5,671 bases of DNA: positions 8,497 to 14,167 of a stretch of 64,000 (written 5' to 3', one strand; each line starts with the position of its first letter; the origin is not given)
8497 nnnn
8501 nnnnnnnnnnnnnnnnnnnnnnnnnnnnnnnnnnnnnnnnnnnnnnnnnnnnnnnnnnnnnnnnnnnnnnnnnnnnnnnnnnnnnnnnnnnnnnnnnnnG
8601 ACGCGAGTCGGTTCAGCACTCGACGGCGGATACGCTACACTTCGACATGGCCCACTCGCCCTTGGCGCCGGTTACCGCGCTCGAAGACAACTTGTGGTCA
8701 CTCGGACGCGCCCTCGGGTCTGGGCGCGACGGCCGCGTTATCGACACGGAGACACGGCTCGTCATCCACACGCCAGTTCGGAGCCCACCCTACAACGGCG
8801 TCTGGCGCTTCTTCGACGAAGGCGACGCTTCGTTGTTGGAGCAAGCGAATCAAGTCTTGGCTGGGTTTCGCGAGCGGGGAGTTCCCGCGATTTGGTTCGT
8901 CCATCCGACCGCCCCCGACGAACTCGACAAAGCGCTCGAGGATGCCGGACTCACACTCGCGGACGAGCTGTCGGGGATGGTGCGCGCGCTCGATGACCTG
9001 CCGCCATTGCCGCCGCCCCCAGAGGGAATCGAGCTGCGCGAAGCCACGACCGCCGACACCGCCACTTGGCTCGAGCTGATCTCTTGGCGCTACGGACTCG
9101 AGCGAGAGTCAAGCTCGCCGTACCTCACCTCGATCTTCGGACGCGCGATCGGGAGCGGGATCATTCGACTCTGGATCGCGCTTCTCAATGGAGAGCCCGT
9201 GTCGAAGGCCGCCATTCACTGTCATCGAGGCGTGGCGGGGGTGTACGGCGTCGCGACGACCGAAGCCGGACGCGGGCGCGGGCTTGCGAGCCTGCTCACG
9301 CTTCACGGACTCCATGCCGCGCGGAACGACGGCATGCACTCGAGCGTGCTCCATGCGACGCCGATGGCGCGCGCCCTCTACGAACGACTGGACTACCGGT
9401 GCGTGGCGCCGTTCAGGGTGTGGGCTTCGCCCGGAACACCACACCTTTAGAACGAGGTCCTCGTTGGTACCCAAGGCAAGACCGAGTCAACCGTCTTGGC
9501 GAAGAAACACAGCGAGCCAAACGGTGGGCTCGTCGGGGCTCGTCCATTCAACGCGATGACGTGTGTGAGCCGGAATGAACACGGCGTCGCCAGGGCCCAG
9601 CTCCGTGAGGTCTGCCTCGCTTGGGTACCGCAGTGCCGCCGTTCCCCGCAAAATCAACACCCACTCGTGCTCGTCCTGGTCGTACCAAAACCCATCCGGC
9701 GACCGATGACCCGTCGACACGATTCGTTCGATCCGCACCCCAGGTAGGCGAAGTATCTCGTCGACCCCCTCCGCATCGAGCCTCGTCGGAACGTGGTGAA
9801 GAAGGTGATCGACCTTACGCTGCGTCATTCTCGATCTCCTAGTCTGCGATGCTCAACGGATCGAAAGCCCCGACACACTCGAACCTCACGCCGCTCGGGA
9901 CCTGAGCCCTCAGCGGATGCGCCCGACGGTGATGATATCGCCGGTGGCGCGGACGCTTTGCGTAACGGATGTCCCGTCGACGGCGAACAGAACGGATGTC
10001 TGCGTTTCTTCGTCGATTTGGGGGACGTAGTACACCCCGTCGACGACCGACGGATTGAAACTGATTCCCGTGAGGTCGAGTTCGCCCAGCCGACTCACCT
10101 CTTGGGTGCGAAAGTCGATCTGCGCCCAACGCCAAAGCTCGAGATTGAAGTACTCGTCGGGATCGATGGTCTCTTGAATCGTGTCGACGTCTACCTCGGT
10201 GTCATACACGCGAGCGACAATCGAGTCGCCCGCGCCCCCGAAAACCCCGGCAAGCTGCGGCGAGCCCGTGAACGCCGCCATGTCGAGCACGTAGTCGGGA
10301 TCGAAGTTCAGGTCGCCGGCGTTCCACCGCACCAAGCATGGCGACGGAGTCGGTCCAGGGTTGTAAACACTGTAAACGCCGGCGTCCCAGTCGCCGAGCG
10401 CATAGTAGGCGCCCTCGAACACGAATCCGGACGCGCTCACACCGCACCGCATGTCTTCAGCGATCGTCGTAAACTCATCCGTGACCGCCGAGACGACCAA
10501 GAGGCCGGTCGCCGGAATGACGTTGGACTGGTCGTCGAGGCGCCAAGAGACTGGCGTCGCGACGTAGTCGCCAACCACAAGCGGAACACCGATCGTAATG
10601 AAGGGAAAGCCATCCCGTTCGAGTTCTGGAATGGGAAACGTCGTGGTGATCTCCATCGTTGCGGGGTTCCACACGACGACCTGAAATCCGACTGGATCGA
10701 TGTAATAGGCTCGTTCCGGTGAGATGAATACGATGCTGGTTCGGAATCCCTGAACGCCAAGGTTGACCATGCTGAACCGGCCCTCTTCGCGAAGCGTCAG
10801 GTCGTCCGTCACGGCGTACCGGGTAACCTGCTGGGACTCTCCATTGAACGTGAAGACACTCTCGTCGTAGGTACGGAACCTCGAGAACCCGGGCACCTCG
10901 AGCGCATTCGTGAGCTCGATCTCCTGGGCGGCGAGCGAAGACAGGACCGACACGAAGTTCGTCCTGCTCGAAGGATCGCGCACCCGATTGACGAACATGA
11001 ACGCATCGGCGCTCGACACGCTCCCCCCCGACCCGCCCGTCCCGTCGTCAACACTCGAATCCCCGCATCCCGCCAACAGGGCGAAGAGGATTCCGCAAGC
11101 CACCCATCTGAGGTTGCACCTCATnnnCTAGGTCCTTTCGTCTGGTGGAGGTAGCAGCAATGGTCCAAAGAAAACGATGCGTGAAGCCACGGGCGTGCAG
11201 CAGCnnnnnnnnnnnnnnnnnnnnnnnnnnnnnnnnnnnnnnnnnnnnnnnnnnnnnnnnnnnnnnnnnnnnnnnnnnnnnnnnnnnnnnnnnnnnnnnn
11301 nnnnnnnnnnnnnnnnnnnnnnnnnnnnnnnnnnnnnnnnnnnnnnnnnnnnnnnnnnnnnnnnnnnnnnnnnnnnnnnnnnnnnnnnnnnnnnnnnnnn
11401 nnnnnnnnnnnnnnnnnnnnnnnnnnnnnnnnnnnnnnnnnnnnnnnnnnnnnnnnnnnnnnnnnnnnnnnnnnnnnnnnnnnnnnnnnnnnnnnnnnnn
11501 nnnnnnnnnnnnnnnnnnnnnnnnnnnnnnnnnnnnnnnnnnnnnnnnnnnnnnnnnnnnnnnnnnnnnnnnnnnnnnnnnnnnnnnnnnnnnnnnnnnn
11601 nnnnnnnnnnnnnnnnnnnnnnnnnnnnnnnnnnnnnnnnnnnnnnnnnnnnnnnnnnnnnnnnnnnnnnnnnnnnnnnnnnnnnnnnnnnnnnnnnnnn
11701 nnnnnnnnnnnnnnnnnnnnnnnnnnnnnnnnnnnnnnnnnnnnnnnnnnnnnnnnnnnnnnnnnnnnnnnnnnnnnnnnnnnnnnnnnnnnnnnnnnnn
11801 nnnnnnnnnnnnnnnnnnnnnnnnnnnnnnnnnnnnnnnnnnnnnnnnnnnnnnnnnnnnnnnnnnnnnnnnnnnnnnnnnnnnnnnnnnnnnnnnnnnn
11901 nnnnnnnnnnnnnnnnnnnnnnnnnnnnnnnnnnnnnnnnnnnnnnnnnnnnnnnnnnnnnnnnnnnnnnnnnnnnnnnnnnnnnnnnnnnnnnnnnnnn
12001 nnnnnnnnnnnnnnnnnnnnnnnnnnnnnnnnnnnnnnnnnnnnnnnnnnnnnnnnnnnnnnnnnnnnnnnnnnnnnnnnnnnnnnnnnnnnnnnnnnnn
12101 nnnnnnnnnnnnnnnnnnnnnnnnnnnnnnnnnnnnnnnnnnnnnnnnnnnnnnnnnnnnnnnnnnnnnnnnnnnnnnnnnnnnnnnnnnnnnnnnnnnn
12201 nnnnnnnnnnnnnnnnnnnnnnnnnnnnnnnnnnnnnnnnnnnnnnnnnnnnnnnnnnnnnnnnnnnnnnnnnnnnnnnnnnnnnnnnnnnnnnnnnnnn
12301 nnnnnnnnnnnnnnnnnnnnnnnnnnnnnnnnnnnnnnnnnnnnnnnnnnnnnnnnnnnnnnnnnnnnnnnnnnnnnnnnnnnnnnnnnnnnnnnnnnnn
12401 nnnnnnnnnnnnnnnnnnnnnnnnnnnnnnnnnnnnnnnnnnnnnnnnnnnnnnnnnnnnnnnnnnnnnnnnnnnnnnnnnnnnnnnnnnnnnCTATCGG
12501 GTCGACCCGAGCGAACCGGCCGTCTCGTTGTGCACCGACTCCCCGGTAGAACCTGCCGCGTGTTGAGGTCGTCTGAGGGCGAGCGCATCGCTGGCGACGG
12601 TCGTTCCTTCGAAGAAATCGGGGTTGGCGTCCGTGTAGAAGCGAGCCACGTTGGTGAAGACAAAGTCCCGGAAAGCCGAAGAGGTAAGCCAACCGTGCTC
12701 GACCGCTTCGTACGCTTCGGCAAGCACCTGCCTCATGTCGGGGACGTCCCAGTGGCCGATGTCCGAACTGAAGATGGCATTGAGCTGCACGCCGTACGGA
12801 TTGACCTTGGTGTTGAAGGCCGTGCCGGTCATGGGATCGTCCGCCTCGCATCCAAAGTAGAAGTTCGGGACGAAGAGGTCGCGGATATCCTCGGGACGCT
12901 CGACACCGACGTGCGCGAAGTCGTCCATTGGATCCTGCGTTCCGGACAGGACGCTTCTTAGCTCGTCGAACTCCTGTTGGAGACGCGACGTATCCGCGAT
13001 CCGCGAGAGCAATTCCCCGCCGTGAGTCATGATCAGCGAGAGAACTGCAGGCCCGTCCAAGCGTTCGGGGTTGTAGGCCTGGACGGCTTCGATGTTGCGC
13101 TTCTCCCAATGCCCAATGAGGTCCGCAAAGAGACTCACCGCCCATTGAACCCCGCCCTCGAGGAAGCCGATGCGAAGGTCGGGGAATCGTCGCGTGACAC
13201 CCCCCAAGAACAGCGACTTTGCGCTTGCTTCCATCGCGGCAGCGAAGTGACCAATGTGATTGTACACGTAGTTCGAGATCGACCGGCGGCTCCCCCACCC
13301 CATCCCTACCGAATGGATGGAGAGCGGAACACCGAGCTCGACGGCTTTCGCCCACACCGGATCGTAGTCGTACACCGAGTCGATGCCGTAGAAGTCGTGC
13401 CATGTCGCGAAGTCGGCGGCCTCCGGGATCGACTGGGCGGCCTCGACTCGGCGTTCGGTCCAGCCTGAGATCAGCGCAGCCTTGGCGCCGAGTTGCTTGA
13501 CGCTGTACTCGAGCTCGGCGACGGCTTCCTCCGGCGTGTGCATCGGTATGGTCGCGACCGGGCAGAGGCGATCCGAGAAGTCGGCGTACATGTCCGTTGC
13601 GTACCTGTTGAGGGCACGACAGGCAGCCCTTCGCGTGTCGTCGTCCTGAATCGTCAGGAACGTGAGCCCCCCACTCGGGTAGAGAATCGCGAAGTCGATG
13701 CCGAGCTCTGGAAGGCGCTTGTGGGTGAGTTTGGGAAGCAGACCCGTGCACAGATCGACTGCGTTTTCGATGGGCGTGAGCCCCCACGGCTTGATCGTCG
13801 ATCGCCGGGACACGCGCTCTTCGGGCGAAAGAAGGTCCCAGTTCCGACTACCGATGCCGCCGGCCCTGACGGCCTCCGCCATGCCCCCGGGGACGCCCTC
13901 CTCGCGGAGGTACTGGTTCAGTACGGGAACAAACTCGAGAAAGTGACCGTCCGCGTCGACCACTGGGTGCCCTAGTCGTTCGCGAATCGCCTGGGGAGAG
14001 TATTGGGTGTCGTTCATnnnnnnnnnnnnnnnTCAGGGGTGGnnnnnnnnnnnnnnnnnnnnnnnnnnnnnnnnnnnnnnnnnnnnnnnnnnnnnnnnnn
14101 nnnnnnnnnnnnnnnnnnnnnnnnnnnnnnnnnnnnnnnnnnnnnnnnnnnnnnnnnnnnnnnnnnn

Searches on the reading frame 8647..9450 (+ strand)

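Call 7: search_protein_families(library=pfam, proteins=[window:8647-9450:+], max_evalue=0.001)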
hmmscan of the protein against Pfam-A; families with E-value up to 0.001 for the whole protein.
window:8647-9450:+ (267 aa): 5 families
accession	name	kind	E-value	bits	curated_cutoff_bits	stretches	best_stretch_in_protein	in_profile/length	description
PF00583.31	Acetyltransf_1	-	1.6e-06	28.8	20.7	1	174-250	34-116/116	Acetyltransferase (GNAT) family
PF13508.13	Acetyltransf_7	-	1.9e-06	28.6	27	1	174-251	4-83/84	Acetyltransferase (GNAT) domain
PF13527.13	Acetyltransf_9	-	4.8e-06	27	25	1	196-251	72-125/127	Acetyltransferase (GNAT) domain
PF13480.13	Acetyltransf_6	-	5.8e-06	27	22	1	141-231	34-130/143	Acetyltransferase (GNAT) domain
PF13673.13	Acetyltransf_10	-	3e-05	24.4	23.6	1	170-255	28-112/128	Acetyltransferase (GNAT) domain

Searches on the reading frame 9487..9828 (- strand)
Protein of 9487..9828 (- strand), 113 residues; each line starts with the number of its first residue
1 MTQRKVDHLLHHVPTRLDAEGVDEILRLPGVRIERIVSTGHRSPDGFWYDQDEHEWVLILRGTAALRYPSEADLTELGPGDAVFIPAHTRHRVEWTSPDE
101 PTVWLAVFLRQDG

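Call 7: search_protein_families(library=pfam, proteins=[window:9487-9828:-], max_evalue=0.001)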
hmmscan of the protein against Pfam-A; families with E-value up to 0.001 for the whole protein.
window:9487-9828:- (113 aa): 3 families
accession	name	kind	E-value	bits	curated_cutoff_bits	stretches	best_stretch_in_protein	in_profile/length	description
PF07883.17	Cupin_2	-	3.7e-10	39.8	27.2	1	50-108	16-70/70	Cupin domain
PF12852.13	Cupin_6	-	2e-05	24.9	26.7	1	23-99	4-79/183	Cupin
PF02311.25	AraC_binding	-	0.00098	19.3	21.1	0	52-98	22-66/135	AraC-like ligand binding domain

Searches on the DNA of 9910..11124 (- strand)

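Call 78: search_rna_families(sources=[L001, L006, L009, L027, L031, L036, L044, L045, L051], threshold=gathering)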
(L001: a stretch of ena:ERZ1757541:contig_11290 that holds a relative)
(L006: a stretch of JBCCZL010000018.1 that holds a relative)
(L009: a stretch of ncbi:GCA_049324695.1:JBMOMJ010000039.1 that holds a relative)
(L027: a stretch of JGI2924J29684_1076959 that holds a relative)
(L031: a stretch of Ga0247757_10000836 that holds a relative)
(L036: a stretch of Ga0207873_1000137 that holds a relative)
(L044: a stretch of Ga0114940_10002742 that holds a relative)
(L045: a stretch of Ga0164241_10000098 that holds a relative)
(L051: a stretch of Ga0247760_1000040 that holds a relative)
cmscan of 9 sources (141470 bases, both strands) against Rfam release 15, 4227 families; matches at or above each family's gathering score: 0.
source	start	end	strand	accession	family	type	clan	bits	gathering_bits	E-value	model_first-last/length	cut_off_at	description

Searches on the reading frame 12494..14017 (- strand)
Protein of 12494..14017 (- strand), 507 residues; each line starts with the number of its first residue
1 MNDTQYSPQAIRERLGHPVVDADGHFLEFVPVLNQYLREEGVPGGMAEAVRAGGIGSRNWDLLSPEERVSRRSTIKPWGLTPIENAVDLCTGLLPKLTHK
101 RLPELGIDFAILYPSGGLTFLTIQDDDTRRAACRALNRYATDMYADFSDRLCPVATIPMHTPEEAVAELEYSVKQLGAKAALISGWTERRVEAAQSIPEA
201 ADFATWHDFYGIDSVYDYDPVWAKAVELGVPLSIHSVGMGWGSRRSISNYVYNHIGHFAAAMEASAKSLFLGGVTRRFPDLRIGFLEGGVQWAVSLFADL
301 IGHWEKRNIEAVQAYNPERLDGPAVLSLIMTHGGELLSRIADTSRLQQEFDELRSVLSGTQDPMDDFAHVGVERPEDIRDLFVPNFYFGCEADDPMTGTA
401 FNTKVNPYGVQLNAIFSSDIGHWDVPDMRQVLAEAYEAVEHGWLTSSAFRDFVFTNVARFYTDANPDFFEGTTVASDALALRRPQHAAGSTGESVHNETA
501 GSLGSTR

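Call 7: search_protein_families(library=pfam, proteins=[window:12494-14017:-], max_evalue=0.001)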
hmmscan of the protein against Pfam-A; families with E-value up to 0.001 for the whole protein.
window:12494-14017:- (507 aa): 1 family
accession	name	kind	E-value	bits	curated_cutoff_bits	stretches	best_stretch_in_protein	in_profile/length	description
PF04909.20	Amidohydro_2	-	3.3e-16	60.3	26.4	1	123-299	52-186/289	Amidohydrolase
